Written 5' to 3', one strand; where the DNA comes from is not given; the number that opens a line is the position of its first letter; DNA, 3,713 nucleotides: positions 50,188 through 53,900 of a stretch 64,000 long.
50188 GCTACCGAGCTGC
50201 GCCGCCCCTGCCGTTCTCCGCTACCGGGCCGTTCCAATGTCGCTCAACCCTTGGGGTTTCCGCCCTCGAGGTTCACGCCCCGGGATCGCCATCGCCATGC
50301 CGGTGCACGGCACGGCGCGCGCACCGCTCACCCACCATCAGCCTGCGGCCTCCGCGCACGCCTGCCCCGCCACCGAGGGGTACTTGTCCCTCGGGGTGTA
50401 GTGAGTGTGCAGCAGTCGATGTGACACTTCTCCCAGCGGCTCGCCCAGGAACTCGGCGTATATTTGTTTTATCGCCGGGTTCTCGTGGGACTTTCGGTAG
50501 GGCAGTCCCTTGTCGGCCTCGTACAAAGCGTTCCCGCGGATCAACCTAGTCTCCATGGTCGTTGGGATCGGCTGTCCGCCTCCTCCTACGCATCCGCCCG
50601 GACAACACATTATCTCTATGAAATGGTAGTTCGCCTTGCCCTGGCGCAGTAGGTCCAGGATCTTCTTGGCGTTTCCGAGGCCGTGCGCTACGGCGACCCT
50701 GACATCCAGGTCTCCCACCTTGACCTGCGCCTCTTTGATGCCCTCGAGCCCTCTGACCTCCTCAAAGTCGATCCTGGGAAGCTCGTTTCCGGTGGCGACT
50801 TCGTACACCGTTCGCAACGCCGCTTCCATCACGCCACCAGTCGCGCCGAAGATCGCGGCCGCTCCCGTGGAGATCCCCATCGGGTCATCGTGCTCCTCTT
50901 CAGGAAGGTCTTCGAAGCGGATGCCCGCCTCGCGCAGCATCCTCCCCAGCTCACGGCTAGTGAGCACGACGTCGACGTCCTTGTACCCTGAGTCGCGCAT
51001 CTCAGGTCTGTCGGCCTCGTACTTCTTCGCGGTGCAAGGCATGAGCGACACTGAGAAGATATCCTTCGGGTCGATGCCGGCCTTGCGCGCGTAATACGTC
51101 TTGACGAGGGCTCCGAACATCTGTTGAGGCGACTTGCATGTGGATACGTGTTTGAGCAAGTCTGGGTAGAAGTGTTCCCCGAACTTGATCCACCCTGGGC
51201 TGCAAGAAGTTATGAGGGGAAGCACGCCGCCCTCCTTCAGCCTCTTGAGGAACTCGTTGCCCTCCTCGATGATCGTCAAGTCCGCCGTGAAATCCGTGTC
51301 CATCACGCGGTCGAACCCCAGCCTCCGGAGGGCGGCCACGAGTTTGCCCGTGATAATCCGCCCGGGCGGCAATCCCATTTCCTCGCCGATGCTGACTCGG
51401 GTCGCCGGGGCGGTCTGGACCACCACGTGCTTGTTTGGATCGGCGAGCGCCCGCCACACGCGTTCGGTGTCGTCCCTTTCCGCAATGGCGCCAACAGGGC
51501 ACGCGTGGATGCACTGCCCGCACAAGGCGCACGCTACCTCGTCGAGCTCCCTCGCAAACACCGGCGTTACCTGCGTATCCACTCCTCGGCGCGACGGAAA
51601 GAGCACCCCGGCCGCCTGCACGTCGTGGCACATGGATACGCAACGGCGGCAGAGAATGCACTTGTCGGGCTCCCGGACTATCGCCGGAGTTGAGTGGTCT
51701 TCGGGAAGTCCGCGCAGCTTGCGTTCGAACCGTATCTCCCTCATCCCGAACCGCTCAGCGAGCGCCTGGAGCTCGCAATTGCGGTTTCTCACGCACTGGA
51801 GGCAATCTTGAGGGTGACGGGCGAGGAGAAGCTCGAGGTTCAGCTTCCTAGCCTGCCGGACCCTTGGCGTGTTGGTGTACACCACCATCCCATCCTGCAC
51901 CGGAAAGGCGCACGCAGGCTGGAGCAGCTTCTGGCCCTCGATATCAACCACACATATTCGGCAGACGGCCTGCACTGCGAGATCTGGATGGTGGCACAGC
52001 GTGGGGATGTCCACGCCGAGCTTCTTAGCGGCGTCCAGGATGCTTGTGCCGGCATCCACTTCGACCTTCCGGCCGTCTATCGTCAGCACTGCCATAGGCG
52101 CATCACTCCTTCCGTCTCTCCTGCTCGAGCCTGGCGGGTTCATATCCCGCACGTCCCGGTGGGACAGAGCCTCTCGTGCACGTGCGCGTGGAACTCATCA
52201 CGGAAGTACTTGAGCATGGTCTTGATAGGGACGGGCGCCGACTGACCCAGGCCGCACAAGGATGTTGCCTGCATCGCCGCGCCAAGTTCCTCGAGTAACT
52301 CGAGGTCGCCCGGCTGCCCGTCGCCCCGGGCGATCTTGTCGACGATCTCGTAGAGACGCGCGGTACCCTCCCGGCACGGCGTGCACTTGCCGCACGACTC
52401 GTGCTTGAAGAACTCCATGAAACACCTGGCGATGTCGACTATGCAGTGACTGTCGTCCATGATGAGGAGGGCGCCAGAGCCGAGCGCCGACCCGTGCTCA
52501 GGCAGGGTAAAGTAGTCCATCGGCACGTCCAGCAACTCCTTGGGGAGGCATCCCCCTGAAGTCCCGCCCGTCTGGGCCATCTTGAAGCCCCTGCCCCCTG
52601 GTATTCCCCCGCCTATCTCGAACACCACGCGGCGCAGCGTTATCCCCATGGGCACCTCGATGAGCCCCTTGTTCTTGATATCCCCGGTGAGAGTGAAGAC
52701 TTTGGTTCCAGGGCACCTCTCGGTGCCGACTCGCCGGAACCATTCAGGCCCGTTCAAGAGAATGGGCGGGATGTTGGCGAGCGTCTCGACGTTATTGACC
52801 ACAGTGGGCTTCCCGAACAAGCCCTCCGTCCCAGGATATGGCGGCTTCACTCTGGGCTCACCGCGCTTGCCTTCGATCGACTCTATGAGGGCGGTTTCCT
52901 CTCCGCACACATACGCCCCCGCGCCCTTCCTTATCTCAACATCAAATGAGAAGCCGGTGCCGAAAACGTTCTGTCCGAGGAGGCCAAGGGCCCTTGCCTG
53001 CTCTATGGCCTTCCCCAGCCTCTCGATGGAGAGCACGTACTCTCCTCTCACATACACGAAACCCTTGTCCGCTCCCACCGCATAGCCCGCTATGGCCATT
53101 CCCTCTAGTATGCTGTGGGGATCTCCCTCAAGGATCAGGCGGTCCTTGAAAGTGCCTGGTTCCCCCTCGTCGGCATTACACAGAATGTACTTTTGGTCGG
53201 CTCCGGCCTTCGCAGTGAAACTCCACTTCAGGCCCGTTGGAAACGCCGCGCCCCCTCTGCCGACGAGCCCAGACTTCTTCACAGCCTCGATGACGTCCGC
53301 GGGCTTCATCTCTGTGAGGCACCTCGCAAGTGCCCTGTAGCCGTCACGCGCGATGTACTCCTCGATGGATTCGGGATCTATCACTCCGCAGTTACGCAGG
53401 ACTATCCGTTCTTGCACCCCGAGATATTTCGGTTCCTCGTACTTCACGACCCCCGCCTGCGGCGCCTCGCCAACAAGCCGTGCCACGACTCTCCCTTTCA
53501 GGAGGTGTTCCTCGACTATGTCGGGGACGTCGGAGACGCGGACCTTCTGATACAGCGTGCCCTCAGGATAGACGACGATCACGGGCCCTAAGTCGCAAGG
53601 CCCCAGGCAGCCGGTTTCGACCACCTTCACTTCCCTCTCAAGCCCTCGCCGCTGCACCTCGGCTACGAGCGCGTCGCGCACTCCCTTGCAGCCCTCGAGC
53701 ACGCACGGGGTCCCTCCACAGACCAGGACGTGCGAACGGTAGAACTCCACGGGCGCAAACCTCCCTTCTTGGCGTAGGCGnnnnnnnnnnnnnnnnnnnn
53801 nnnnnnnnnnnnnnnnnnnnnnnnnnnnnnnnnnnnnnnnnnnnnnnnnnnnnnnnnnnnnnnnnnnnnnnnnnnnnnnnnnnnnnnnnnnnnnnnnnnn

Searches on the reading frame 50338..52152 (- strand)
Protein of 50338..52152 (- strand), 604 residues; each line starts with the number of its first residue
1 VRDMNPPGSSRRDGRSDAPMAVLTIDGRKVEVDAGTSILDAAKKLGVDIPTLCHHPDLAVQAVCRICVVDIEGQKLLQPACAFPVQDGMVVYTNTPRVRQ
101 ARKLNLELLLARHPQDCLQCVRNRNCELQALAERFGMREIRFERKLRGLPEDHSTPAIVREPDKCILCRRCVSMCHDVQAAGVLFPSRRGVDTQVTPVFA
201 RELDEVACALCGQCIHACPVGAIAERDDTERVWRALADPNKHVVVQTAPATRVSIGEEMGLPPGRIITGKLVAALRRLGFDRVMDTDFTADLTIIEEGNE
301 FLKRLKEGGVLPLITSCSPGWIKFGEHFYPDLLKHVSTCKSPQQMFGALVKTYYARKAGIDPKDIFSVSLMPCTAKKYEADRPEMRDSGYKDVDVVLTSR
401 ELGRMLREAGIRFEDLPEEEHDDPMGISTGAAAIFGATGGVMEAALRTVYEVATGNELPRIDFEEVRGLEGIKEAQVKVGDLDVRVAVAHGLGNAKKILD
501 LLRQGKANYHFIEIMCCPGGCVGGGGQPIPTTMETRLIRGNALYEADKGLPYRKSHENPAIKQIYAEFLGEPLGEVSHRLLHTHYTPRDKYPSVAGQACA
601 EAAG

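Call 84: search_protein_families(library=pfam, proteins=[window:50338-52152:-], max_evalue=0.00001)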
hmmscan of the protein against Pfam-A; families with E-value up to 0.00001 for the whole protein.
window:50338-52152:- (604 aa): 7 families
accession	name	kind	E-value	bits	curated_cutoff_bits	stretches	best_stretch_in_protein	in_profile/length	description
PF02906.19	Fe_hyd_lg_C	-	1.9e-99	332.7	22.1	1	241-525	1-245/245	Iron only hydrogenase large subunit, C-terminal domain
PF02256.22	Fe_hyd_SSU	-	2.6e-24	85.5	24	1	534-588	2-56/56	Iron hydrogenase small subunit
PF13510.11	Fer2_4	-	2.8e-19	69.4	22.8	1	23-95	6-81/82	2Fe-2S iron-sulfur cluster binding domain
PF10588.14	NADH-G_4Fe-4S_3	-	1.6e-16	60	27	1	102-141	1-40/40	NADH-ubiquinone oxidoreductase-G iron-sulfur binding region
PF13237.11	Fer4_10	-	3e-07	30.7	25.5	0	203-231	4-34/53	4Fe-4S dicluster domain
PF12838.12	Fer4_7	-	3.3e-07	31.1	27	1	164-222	1-52/52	4Fe-4S dicluster domain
PF22117.2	Fer4_Nqo3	-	1.7e-06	28.5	27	1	156-223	2-66/67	NADH-quinone oxidoreductase subunit 3, ferredoxin-like domain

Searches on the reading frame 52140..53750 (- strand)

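Call 84: search_protein_families(library=pfam, proteins=[window:52140-53750:-], max_evalue=0.00001)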
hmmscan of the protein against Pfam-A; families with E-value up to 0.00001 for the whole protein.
window:52140-53750:- (536 aa): 3 families
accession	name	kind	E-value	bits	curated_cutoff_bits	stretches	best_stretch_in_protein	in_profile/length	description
PF01512.22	Complex1_51K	-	1.8e-50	171.1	31.2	1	157-328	1-149/150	Nuo51 FMN-binding domain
PF10589.14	NADH_4Fe-4S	-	4.7e-35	119.8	23.5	1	439-523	1-85/85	NADH-ubiquinone oxidoreductase-F iron-sulfur binding region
PF01257.25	2Fe-2S_thioredx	-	2.2e-08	34.5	24.8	1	6-81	66-143/145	Thioredoxin-like [2Fe-2S] ferredoxin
